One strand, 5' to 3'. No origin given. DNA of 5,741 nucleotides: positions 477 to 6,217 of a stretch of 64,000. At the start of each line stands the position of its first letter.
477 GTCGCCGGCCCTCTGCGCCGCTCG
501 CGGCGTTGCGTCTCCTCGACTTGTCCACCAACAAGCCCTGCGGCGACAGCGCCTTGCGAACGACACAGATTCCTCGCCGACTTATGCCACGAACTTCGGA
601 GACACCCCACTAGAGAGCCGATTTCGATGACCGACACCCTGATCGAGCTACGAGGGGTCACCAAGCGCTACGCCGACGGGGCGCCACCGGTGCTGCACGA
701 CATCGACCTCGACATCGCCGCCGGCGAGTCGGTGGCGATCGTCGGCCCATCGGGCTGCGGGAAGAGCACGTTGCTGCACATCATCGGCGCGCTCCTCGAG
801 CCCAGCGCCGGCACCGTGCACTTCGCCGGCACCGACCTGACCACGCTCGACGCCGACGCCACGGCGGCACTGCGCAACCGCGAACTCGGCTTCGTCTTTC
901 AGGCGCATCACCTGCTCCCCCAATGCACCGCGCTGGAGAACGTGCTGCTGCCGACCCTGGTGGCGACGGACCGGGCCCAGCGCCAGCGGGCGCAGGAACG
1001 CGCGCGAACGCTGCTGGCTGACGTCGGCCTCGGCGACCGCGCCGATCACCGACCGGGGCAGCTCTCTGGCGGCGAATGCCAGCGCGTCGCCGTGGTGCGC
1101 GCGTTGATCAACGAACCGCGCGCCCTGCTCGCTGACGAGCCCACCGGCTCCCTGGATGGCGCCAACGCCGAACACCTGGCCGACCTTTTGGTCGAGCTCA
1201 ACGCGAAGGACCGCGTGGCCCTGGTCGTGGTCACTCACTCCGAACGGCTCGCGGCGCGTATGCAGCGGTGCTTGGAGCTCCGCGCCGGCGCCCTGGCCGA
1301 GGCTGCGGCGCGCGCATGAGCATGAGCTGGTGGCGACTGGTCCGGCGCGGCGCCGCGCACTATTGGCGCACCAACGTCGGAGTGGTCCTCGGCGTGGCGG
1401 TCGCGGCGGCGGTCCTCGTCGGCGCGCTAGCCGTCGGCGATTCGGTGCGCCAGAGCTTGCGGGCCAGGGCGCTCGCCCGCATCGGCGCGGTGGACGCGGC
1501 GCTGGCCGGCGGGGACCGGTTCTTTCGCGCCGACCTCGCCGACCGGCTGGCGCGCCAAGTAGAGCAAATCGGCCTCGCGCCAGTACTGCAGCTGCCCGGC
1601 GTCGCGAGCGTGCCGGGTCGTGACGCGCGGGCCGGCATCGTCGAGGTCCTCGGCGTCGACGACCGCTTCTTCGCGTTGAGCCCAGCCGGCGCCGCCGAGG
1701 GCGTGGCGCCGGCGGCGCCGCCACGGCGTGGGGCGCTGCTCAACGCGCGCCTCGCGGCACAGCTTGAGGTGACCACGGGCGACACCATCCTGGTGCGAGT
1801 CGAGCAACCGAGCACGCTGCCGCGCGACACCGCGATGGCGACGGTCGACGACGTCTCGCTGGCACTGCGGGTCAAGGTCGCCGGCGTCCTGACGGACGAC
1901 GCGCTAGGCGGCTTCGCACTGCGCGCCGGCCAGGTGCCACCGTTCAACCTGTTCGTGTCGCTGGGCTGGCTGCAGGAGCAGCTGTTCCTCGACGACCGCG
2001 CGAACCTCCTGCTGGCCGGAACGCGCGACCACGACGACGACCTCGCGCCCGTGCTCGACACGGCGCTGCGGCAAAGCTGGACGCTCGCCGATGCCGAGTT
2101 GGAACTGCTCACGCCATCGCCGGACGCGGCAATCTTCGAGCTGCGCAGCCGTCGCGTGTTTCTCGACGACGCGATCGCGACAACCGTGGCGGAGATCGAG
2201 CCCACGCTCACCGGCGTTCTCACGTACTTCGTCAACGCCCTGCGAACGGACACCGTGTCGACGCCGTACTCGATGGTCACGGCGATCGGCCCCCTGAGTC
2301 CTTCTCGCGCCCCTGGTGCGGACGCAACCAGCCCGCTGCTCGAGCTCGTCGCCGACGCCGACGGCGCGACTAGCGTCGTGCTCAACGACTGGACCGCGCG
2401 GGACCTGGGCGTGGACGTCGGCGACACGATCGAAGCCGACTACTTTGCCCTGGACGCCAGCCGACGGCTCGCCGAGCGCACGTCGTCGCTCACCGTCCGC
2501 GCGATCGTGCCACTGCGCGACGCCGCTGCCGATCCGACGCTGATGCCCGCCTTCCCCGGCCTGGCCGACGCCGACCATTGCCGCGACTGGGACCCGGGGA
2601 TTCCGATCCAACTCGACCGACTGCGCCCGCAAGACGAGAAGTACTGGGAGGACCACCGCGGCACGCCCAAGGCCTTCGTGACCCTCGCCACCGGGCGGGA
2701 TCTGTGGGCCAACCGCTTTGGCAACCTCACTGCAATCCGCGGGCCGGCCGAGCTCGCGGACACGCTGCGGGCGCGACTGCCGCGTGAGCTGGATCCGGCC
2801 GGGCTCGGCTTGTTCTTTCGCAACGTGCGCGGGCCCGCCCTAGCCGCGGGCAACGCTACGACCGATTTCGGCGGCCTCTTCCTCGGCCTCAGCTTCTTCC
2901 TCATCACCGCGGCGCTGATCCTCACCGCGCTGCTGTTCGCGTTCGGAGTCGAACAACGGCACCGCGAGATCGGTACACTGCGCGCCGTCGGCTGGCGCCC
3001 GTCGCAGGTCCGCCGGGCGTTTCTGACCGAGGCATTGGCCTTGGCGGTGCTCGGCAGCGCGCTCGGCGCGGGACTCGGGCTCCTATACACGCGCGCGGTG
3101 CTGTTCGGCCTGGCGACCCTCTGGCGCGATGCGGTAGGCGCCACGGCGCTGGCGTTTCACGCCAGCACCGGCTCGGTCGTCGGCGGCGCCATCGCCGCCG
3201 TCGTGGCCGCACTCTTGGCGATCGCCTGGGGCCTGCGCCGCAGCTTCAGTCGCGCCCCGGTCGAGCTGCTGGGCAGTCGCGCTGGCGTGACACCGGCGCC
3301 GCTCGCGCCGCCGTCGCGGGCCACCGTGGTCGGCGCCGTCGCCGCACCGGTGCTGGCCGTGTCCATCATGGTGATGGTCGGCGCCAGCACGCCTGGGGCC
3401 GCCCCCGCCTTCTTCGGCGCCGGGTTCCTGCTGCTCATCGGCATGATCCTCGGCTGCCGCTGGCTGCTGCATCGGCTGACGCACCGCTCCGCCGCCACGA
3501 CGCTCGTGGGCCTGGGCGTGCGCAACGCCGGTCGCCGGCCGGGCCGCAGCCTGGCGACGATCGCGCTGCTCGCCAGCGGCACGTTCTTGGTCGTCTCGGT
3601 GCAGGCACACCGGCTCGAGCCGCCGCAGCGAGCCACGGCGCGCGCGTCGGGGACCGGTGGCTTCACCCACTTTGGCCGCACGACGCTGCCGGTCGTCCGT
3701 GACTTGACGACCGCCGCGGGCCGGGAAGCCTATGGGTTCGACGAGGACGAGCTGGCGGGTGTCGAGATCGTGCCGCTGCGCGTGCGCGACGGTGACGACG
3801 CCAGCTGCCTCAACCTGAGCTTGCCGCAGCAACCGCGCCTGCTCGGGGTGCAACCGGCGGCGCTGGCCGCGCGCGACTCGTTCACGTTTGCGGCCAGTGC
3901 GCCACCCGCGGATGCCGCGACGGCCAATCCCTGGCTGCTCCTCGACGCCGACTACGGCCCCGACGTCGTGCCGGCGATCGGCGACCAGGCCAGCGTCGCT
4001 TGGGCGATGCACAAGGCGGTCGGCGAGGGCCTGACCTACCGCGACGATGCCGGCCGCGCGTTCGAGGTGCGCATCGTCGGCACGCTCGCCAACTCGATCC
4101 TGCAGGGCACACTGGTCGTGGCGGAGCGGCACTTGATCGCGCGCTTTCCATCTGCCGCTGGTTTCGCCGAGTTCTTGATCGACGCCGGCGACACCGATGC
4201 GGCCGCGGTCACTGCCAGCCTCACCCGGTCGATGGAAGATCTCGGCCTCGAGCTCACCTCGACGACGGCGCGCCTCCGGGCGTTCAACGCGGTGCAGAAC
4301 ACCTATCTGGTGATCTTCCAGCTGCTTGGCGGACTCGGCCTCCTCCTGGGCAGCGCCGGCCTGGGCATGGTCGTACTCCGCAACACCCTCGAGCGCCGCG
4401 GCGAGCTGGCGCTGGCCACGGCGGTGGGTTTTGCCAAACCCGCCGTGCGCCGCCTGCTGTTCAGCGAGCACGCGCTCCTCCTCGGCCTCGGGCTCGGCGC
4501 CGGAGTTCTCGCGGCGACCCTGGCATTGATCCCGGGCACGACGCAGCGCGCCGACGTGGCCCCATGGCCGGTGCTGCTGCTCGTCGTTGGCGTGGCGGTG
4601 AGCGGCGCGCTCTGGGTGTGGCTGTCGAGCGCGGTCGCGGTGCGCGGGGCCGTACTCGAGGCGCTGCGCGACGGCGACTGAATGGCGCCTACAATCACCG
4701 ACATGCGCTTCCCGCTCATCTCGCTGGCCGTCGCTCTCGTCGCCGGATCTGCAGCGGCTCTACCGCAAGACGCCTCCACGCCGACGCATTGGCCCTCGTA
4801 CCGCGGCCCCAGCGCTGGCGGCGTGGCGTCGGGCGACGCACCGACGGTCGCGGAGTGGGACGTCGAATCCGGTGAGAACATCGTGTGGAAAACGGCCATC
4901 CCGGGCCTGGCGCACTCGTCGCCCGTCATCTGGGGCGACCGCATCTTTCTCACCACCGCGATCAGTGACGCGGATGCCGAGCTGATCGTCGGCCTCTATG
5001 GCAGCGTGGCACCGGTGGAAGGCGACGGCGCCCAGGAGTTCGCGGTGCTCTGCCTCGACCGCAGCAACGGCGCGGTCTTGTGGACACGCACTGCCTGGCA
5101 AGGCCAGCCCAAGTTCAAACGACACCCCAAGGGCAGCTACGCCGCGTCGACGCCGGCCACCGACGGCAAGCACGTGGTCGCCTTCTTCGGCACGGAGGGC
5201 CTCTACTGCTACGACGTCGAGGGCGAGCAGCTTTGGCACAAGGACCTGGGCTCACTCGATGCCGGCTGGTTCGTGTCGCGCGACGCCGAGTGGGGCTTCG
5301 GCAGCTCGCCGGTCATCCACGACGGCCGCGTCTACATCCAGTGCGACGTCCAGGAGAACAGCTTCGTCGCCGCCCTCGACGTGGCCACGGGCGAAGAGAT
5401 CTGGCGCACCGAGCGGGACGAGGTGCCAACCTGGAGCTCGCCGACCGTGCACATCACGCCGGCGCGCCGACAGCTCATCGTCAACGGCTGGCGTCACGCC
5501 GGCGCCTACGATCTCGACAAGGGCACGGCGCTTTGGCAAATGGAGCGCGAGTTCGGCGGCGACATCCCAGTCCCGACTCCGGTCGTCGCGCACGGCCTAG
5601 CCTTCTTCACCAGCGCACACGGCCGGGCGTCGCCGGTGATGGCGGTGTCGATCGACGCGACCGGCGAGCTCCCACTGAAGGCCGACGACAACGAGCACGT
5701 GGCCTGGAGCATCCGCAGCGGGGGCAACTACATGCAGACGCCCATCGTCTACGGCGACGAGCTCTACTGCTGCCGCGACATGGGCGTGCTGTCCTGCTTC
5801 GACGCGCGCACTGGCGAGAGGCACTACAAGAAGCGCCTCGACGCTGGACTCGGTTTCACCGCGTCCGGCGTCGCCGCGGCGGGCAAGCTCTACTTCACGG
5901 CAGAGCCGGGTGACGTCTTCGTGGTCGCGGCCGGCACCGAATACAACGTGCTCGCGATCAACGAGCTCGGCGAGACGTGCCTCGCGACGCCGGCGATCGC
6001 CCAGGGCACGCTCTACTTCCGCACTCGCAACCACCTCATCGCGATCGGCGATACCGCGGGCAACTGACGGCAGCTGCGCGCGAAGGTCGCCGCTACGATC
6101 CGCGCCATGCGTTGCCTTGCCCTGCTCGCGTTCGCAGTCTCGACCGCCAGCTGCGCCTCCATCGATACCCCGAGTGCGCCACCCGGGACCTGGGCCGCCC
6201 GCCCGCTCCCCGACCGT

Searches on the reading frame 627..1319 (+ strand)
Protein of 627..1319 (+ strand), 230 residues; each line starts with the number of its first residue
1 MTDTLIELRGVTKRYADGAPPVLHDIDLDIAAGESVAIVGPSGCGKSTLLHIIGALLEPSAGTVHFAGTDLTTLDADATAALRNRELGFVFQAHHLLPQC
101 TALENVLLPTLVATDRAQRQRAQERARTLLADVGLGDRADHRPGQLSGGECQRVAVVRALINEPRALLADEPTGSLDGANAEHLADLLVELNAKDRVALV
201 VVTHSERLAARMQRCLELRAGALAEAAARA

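Call 49: search_protein_families(library=pfam, proteins=[window:627-1319:+], max_evalue=0.001)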
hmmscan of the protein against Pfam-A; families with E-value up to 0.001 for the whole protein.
window:627-1319:+ (230 aa): 5 families
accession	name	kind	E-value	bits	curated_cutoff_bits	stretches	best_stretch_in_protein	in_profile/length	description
PF00005.33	ABC_tran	-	6.9e-36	124.3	25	1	23-173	1-136/137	ABC transporter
PF13304.12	AAA_21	-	3.8e-06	27.6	27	0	36-57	2-23/304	AAA domain, putative AbiEii toxin, Type IV TA system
PF02463.25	SMC_N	-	1.6e-05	24.9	40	1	35-218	26-211/220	RecF/RecN/SMC N terminal domain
PF13555.12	AAA_29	-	3.9e-05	23.7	27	1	27-65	16-53/61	P-loop containing region of AAA domain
PF13191.12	AAA_16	-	0.00016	22.7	32.6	0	32-199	21-136/167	AAA ATPase domain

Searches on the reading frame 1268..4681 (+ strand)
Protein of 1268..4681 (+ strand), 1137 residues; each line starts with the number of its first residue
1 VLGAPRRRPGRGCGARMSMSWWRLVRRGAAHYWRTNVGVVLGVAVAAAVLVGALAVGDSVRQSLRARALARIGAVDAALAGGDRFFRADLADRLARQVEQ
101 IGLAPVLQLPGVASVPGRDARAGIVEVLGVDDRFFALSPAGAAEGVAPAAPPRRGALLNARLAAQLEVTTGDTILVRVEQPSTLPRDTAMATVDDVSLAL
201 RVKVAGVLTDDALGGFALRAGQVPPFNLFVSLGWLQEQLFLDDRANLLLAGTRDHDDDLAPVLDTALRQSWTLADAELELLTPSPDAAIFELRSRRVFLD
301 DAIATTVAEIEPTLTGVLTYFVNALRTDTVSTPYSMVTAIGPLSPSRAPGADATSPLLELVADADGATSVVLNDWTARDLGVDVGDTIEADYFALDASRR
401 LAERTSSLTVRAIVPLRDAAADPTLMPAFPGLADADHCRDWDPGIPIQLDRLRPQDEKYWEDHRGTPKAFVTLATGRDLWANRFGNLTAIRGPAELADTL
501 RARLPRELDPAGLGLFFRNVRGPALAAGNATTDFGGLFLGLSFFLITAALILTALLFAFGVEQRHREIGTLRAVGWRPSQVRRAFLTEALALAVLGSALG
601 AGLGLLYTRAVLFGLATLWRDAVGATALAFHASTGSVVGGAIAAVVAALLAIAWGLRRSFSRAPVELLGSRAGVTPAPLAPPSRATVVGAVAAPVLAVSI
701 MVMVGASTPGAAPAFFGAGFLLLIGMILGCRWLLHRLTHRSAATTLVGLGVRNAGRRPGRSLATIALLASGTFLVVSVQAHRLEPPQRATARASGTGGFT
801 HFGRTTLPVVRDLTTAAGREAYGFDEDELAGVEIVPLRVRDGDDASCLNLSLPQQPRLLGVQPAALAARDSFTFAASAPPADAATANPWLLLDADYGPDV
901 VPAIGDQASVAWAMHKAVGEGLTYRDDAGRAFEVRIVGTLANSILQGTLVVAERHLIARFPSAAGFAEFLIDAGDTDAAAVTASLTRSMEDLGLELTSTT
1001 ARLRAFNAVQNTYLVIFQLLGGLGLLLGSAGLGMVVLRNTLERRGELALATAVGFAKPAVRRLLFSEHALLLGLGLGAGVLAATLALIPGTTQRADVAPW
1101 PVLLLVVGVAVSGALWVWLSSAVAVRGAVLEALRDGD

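Call 49: search_protein_families(library=pfam, proteins=[window:1268-4681:+], max_evalue=0.001)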
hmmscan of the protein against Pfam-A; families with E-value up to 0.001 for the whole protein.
window:1268-4681:+ (1137 aa): 2 families
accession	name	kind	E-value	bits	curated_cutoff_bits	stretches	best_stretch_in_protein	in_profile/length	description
PF02687.27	FtsX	-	4.9e-18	65.8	25.5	2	541-661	3-117/120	FtsX-like permease C-terminal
PF12704.14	MacB_PCD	-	8.9e-09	36.4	27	1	40-256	5-195/207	MacB-like periplasmic core domain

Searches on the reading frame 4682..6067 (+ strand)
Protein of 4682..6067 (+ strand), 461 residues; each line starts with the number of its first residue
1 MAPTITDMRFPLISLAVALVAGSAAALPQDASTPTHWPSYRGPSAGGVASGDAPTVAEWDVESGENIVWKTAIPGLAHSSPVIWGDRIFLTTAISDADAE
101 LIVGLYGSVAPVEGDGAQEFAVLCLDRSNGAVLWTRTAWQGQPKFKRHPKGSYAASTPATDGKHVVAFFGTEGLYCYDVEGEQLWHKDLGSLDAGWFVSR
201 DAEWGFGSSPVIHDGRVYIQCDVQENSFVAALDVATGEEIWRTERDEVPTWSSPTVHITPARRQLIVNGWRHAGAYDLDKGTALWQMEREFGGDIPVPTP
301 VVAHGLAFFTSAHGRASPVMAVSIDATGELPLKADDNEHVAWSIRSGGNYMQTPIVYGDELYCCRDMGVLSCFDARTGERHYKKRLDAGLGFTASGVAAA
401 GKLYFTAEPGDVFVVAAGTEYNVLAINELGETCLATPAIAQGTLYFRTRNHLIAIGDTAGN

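Call 49: search_protein_families(library=pfam, proteins=[window:4682-6067:+], max_evalue=0.001)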
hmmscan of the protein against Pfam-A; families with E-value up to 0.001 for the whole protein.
window:4682-6067:+ (461 aa): 3 families
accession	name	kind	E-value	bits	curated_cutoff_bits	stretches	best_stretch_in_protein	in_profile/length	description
PF13360.13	PQQ_2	-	7.1e-30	104.8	27.6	2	122-380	5-229/233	Outer membrane protein assembly factor BamB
PF13570.13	Beta-prop_ACSF4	-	7.5e-11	42.4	133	2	226-460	70-282/329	Beta-alanine-activating enzyme, beta-propeller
PF01011.28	PQQ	-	2.2e-08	33.7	26.7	0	201-246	44-86/595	Glucose/ethanol/alcohol dehydrogenase, beta-propeller domain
